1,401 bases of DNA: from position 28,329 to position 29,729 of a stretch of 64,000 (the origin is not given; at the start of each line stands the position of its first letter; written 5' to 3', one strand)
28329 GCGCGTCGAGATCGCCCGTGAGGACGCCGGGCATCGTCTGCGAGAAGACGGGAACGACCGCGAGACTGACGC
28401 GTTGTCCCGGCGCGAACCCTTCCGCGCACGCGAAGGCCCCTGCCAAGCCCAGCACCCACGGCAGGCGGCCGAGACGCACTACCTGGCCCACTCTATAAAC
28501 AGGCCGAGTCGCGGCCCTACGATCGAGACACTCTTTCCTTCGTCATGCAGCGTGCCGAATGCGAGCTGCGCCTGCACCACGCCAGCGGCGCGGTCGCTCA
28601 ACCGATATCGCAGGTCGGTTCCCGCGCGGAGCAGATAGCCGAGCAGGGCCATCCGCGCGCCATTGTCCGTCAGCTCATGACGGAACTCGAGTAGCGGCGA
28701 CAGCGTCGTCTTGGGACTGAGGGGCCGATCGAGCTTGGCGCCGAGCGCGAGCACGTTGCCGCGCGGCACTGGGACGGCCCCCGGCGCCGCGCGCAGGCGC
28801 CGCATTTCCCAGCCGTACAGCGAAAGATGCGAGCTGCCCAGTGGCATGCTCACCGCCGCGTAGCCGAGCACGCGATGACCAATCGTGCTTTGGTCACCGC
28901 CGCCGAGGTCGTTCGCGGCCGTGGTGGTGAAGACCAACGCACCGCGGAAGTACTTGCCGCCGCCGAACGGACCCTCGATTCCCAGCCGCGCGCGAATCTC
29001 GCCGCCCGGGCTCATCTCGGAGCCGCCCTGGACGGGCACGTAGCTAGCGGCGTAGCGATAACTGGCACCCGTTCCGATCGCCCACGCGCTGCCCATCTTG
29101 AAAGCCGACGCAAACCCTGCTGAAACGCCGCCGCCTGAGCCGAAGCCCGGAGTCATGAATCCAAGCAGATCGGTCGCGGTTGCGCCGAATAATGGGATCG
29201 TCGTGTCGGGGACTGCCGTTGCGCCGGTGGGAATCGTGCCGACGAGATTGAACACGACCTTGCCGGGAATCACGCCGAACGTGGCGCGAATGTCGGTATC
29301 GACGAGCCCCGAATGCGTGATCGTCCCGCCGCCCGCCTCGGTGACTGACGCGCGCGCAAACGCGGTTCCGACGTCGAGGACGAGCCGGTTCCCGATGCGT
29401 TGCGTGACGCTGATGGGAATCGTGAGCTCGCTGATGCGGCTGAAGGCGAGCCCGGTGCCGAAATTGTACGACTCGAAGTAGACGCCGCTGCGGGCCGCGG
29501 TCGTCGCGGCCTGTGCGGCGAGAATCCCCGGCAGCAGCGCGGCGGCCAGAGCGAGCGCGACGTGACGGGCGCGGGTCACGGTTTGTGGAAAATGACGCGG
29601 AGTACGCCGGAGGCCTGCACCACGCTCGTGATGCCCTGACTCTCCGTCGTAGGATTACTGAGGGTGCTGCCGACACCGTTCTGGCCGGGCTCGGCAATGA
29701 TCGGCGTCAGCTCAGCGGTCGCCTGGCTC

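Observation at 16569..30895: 14-kb operon encoding a cohesin-dockerin surface assembly with no glycoside hydrolases, headed by a CsgG-like lipoprotein and an OM barrel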

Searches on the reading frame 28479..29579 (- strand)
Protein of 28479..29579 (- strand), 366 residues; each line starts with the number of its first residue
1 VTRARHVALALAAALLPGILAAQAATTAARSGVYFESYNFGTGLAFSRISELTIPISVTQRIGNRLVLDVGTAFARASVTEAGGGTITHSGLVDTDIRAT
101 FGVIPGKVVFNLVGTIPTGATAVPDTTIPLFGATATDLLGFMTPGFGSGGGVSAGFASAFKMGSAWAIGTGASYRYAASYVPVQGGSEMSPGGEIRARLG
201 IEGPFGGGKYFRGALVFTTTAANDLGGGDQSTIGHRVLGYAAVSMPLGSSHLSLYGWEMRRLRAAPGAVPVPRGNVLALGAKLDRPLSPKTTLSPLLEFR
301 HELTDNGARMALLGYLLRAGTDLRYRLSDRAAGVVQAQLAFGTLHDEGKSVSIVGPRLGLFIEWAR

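Call 3: search_protein_families(library=pfam, proteins=[window:28479-29579:-], max_evalue=0.1)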
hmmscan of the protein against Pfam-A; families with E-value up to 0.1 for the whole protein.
window:28479-29579:- (366 aa): 0 families

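Call 8: search_protein_families(library=ncbifam, proteins=[window:28479-29579:-], max_evalue=0.1)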
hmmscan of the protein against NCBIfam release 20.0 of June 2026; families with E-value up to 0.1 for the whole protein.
window:28479-29579:- (366 aa): 0 families

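Call 20: search_solved_structures(query=window:28479-29579:-, max_evalue=10)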
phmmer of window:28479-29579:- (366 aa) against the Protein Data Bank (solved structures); distinct sequences matched with E-value up to 10: 2.
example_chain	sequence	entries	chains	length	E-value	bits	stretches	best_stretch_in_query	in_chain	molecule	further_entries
8x65_A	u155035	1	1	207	0.25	13.8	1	220-260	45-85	Endo-1,4-beta-xylanase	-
8x66_A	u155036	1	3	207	0.29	13.6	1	220-260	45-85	Endo-1,4-beta-xylanase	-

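Call 23: find_homologous_proteins(query=window:28479-29579:-)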
Query window:28479-29579:- (366 aa): 338 proteins with E <= 0.001 among 8000 candidates; the best 120 are listed.
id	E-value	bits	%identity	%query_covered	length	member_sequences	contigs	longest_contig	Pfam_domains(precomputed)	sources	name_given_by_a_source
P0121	1.6e-230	783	100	100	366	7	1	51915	-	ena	-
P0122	6.8e-208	708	90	100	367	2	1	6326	-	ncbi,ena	-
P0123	1.3e-204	697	88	100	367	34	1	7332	-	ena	-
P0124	4.2e-200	683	86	100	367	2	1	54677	-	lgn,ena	-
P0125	2.2e-194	664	85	100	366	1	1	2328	-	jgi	jgi:hypothetical protein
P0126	7.2e-193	659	85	98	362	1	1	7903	-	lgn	-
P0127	2.9e-185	634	80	100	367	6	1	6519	-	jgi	-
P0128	3.3e-185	634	79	100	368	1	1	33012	-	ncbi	ncbi:MAG: hypothetical protein ABR537_03650 [Gemmatimonadales bacterium]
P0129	8.1e-184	629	80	100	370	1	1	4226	-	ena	-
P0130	2.2e-183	628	80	100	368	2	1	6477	-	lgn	-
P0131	2.8e-183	627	80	100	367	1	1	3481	-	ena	-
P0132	4.5e-183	627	81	100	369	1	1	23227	-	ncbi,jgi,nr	ncbi:MAG TPA: hypothetical protein VGQ29_00695 [Gemmatimonadales bacterium]|jgi:hypothetical protein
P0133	2.0e-182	624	79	100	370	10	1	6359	-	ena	-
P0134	2.6e-182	624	80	100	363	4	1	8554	-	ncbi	-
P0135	4.1e-182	623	78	100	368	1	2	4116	-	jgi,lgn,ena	-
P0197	1.7e-169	582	76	96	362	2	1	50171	-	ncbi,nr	ncbi:MAG TPA: hypothetical protein VL549_13200 [Gemmatimonadales bacterium]|nr:hypothetical protein 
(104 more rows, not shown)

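Call 40: predict_structure(alignment_id=A2)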
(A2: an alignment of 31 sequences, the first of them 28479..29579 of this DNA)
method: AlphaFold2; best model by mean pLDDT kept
length: 366 residues; sequences in the alignment: 31
mean_pLDDT: 70.6   pTM: 0.67
mean pLDDT of the five models: 70.6, 66.9, 66.8, 63.5, 60.7
residues with pLDDT >= 90: 58; 70-90: 143; 50-70: 119; < 50: 46
segments of 3 or more residues with pLDDT < 50: 16-24, 120-128, 132-154
pLDDT, mean of each block of 10 residues (from residue 1): 57 53 60 84 77 78 72 73 73 64 59 58 43 36 28 48 66 61 57 69 81 80 65 75 91 88 61 76 94 93 72 87 92 92 81 89 81
secondary structure, 60 per line:
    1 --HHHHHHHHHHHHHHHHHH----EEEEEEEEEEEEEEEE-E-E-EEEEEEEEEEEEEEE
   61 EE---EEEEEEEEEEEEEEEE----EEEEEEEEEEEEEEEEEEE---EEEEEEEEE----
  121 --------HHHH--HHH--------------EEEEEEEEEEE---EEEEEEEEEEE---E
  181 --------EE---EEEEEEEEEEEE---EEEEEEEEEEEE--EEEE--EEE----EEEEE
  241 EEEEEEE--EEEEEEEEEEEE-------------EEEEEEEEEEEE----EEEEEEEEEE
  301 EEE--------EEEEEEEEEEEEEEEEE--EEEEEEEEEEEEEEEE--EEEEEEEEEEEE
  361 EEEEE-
elements in order: H3-20 E25-40 E46-62 E66-81 E86-104 E108-116 H129-132 E152-162 E166-176 E194-205 E209-220 E223-226 E229-231 E236-247 E250-261 E275-286 E291-303 E312-328 E331-346 E349-365

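Call 42: search_protein_representatives(alignment_id=A2)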
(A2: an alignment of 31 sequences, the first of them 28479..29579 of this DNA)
Query: 31 sequences, 370 profile positions. Proteins with E-value up to 0.001 (for the whole library): 797; up to 1e-10: 340; up to 1e-30: 68. The best 150 are listed.
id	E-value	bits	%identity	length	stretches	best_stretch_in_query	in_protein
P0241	2.3e-119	415.1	-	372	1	13-370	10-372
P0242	1.1e-74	268.1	-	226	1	143-369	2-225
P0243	9.8e-71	255.1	-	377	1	3-368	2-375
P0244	2.1e-68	247.4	-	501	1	14-217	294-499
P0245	3.7e-68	246.6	-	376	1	2-369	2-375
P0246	2.9e-65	237.0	-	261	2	13-161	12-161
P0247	3.9e-65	236.7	-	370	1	5-369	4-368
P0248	1.7e-64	234.6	-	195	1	9-152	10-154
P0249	8.4e-62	225.7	-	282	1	14-219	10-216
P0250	3.7e-59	217.0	-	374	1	5-370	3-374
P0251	3.7e-59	217.0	-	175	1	1-135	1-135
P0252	3.7e-58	213.7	-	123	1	245-370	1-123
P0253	5.9e-58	213.0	-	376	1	12-367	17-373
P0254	7.8e-58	212.6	-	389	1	8-370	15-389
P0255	1.8e-57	211.5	-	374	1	6-369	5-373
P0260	1.6e-54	201.7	-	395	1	10-369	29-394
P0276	1.3e-45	172.4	-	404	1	19-306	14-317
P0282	5.4e-40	153.9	-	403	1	15-367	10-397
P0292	1.0e-34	136.6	-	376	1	15-366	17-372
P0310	2.1e-30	122.4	-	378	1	6-367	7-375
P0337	6.8e-25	104.2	-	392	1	8-353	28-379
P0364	1.2e-21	93.5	-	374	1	11-350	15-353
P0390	3.1e-19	85.6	-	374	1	14-261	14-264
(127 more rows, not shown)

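Call 43: list_cluster_members(proteins=[P0243, P0250, P0260, P0276, P0282, P0292, P0310, P0337, P0364, P0390])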
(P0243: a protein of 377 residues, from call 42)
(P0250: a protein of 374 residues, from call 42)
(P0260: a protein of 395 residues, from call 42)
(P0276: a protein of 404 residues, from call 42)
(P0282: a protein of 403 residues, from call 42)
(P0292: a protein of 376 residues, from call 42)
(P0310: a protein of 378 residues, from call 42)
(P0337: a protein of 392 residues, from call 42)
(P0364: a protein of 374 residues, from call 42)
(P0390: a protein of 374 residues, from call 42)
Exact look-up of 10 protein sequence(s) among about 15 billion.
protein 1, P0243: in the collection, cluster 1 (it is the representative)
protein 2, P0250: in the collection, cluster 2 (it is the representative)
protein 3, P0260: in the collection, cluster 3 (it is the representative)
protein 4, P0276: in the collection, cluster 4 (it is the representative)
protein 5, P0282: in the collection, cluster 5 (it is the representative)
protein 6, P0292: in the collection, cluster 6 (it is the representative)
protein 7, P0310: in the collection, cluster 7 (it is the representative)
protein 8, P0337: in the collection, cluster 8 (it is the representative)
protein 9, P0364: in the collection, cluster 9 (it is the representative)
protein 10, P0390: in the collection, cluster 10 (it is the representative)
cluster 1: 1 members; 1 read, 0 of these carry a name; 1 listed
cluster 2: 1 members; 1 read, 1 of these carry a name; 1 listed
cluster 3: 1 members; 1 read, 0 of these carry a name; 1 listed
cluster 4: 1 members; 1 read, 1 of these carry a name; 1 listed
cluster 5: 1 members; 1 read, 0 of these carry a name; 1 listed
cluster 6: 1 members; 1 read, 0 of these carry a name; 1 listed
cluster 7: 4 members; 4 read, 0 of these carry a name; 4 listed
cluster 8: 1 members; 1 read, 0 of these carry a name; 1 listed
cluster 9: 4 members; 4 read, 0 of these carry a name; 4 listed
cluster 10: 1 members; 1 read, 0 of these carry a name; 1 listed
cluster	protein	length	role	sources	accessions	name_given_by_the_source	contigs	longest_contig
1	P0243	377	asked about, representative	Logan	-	-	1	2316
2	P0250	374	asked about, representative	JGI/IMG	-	hypothetical protein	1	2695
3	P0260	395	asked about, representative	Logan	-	-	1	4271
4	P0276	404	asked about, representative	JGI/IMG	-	hypothetical protein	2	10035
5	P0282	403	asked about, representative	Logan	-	-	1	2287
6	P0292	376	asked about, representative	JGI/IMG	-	-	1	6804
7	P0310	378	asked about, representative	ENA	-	-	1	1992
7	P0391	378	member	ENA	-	-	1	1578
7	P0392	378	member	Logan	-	-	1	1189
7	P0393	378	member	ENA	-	-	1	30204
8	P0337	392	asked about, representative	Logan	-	-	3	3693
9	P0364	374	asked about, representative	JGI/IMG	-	-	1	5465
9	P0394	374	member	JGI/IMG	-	-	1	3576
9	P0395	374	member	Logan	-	-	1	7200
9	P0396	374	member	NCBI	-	-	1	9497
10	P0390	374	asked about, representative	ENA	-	-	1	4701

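Call 44: fold_search(model_id=the predicted structure, library=pdb)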
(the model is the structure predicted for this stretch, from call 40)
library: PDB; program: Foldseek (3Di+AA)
matches with E <= 10: 1076; with E <= 0.001: 314
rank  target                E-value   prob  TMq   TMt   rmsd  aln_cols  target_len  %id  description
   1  6ehe                  1.2e-08  1.00  0.46  0.53   8.8       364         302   11  OmpTdeltaL8 (loop L8 deletion mutant of OmpT), an outer membrane protein of Vibrio cholerae (released 2018-04-25)
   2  6ehd                  1.9e-08  1.00  0.45  0.50   9.4       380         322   13  OmpT (in-vitro folded), an outer membrane protein of Vibrio cholerae (released 2018-04-25)
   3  2x9k                  2.2e-08  1.00  0.49  0.61   9.2       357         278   13  Structure of a E.coli porin (released 2011-01-26)
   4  8jto                  2.7e-08  1.00  0.48  0.51   9.3       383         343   14  Outer membrane porin of Burkholderia pseudomallei (BpsOmp38) in complex with ceftazidime (released 2024-06-26)
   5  5oyk                  5.2e-08  1.00  0.46  0.51   9.0       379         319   12  Outer-membrane expressed OmpT of Vibrio cholerae (released 2018-04-25)
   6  2wvp                  5.5e-08  1.00  0.49  0.65  10.6       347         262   11  Synthetically modified OmpG (released 2010-07-14)
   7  9a32_MODEL_1_A        6.3e-08  1.00  0.41  0.41  13.3       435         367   10  Model of E. coli OmpC by in-cell photo-crosslinking MS and deep learning (released 2023-02-24)
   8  2iwv_A                8.0e-08  1.00  0.51  0.65   6.0       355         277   14  Structure of the monomeric outer membrane porin OmpG in the open and closed conformation (released 2006-08-14)
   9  8wv0_B                8.0e-08  1.00  0.48  0.53  10.1       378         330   13  Outer membrane porin of Burkholderia pseudomallei (BpsOmp38) (released 2024-10-30)
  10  5ldt_A                1.1e-07  1.00  0.39  0.36  14.9       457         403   12  Crystal Structures of MOMP from Campylobacter jejuni (released 2016-10-26)
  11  4d65_A                1.2e-07  1.00  0.46  0.48   8.6       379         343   10  Structure of porin Omp-Pst2 from P. stuartii; the asymmetric unit contains a dimer of trimers. (released 2016-03-09)
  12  2r88_A                1.4e-07  1.00  0.44  0.44   9.9       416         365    9  Crystal structure of the long-chain fatty acid transporter FadL mutant delta S3 kink (released 2008-09-23)
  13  5o78_A                1.8e-07  1.00  0.43  0.46   8.5       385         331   13  Crystal structure of Omp35 from Enterobacter aerogenes (released 2018-06-20)
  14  9j9n_A                2.1e-07  1.00  0.46  0.50   8.4       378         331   10  artificial mononuclear Zn-bound metalloprotein 2 (M2:Zn) (released 2025-07-02)
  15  8wv0_A                2.3e-07  1.00  0.48  0.52   9.3       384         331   13  Outer membrane porin of Burkholderia pseudomallei (BpsOmp38) (released 2024-10-30)
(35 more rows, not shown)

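Call 56: find_encoding_contigs(protein=P0197, flank=10000, max_places=1)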
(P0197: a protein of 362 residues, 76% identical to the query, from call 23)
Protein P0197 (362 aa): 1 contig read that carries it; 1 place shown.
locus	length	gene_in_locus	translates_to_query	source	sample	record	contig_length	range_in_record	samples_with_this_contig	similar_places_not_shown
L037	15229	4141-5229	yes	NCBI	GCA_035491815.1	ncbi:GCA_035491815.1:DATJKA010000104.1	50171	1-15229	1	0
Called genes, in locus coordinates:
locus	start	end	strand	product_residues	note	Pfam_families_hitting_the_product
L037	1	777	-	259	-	PF07498:Rho_N, PF07497:Rho_RNA_bind, PF00006:ATP-synt_ab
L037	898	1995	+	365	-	PF02163:Peptidase_M50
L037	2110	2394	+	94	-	-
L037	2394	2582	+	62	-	PF00512:HisKA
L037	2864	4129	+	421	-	PF03783:CsgG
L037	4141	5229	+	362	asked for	-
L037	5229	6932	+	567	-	PF02368:Big_2 (weak), PF22359:Big-like (weak)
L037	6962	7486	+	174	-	-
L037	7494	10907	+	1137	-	PF00404:Dockerin_1 (weak), PF02368:Big_2 (weak), PF05048:NosD (faint), PF13229:Beta_helix (weak)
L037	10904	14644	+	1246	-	PF05048:NosD (weak), PF13229:Beta_helix (weak), PF05048:NosD (weak), PF13229:Beta_helix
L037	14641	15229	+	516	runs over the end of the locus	PF07676:PD40 (faint), PF26549:Tricorn_N (faint)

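Call 76: find_encoding_contigs(protein=P0393, flank=10000, max_places=2)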
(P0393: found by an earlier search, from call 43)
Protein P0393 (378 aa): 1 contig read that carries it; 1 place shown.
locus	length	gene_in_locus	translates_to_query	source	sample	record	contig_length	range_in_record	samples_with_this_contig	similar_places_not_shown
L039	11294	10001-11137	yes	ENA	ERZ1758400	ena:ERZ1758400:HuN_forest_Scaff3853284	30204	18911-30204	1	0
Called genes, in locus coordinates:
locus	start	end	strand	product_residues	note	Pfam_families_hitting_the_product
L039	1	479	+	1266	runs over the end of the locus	-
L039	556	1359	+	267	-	PF01040:UbiA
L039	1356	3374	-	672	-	PF00456:Transketolase_N, PF02779:Transket_pyr, PF02780:Transketolase_C, PF22613:Transketolase_C_1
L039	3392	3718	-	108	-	-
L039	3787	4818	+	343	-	PF00930:DPPIV_N (faint), PF26549:Tricorn_N, PF19283:APEH_N (faint), PF07676:PD40, PF26549:Tricorn_N, PF26550:Tricorn_2nd (weak), PF07676:PD40 (weak)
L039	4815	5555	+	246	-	PF10502:Peptidase_S26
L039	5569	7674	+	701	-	PF07715:Plug, PF00593:TonB_dep_Rec_b-barrel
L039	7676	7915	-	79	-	PF01176:eIF-1a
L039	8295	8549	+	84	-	-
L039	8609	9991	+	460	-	PF13428:TPR_14 (faint), PF14559:TPR_19, PF00515:TPR_1 (faint), PF07719:TPR_2 (faint), PF13181:TPR_8 (faint), PF13432:TPR_16 (weak), PF03783:CsgG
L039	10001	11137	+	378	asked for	-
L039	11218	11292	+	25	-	?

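Call 77: find_encoding_contigs(protein=P0276, flank=10000, max_places=2)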
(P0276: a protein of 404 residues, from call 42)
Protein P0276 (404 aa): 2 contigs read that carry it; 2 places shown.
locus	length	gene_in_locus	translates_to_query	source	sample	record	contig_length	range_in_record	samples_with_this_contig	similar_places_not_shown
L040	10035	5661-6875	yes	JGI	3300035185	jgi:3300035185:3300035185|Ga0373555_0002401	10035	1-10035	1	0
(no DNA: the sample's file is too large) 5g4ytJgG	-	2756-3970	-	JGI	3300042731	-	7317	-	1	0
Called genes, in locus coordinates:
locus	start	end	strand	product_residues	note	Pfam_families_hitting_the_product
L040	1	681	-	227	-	?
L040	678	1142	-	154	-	PF03652:RuvX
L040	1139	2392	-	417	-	PF07498:Rho_N, PF07497:Rho_RNA_bind, PF00006:ATP-synt_ab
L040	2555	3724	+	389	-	PF02163:Peptidase_M50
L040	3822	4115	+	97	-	-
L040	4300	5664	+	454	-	PF14559:TPR_19 (faint), PF03783:CsgG (weak)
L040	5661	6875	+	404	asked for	-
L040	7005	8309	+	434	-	PF14821:Thr_synth_N, PF00291:PALP, PF24857:THR4_C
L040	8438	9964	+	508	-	PF00474:SSF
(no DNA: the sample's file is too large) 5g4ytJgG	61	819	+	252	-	PF02163:Peptidase_M50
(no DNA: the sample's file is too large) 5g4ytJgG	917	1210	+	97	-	-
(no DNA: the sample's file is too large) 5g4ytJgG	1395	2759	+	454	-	PF14559:TPR_19 (faint), PF03783:CsgG (weak)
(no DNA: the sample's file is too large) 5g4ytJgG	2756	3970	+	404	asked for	-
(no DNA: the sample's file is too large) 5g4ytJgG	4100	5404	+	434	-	PF14821:Thr_synth_N, PF00291:PALP, PF24857:THR4_C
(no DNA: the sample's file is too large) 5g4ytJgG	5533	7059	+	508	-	PF00474:SSF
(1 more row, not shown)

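Call 78: find_encoding_contigs(protein=P0396, flank=10000, max_places=2)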
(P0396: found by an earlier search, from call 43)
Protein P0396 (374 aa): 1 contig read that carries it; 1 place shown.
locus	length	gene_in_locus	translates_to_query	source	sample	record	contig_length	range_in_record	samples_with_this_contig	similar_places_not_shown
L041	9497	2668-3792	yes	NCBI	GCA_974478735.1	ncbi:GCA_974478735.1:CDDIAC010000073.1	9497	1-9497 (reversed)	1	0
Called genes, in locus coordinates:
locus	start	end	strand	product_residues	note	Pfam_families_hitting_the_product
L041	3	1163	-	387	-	?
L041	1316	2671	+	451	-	PF07719:TPR_2 (faint), PF13432:TPR_16, PF03783:CsgG (weak)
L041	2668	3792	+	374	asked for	-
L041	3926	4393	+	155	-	-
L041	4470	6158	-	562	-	PF00672:HAMP, PF26769:HAMP_PhoQ (faint), PF00015:MCPsignal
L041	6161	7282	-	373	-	PF13433:Peripla_BP_5, PF13458:Peripla_BP_6, PF01094:ANF_receptor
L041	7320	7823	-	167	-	-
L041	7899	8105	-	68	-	PF00313:CSD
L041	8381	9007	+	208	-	-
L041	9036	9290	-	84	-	-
